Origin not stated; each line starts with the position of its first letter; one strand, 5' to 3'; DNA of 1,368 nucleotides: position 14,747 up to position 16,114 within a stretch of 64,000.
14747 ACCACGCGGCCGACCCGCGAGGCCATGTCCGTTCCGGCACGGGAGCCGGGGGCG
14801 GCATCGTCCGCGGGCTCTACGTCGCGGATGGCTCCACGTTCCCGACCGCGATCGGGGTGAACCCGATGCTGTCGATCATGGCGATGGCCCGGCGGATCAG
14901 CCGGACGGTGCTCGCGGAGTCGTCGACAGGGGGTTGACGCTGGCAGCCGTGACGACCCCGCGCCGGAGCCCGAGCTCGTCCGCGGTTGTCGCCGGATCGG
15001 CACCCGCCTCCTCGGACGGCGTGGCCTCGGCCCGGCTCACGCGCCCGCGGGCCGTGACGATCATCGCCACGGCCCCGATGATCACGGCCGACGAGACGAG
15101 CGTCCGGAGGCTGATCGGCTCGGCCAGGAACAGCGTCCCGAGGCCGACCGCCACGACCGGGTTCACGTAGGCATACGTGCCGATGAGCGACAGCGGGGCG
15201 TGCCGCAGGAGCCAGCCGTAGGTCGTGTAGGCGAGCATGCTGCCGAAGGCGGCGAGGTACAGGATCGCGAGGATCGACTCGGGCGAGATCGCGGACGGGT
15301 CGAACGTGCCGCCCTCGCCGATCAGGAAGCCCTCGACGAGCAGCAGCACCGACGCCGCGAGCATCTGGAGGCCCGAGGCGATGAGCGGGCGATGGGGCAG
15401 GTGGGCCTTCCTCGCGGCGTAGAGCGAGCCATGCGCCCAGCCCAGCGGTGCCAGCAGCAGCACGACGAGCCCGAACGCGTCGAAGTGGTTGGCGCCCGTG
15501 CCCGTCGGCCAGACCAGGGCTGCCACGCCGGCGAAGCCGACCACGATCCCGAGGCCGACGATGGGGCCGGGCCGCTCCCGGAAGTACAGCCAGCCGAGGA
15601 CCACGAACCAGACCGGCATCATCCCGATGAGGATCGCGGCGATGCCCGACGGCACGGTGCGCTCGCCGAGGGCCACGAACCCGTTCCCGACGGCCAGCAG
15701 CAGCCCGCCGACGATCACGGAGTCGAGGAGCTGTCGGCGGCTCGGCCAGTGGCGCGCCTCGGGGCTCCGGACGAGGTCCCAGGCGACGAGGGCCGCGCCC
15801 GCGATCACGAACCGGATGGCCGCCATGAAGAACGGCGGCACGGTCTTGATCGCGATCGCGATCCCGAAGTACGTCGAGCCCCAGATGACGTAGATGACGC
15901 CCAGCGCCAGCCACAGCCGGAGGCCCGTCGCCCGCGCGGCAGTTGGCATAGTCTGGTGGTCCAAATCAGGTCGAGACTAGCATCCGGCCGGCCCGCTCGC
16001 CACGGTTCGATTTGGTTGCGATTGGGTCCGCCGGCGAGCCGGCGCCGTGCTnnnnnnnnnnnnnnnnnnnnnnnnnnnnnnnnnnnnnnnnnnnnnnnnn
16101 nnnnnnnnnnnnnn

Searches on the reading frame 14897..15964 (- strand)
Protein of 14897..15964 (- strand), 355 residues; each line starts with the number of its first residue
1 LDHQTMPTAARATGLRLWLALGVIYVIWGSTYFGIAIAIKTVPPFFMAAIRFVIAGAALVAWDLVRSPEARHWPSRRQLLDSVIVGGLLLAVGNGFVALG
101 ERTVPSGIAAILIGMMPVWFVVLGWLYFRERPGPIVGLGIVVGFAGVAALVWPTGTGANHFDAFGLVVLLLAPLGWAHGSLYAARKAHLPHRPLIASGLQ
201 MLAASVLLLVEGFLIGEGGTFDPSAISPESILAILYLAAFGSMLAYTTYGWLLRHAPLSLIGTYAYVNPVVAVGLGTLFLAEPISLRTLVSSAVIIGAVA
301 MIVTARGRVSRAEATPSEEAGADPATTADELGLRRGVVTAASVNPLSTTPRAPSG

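Call 75: search_protein_families(library=pfam, proteins=[window:14897-15964:-], max_evalue=0.001)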
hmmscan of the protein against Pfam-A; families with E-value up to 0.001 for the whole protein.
window:14897-15964:- (355 aa): 2 families
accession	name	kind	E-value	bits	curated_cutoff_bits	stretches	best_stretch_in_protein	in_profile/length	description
PF00892.27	EamA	-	2.5e-33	115.7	28.2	2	24-151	9-134/135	EamA-like transporter family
PF03151.22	TPT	-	0.00078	19.3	30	0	191-301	29-134/291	Triose-phosphate Transporter family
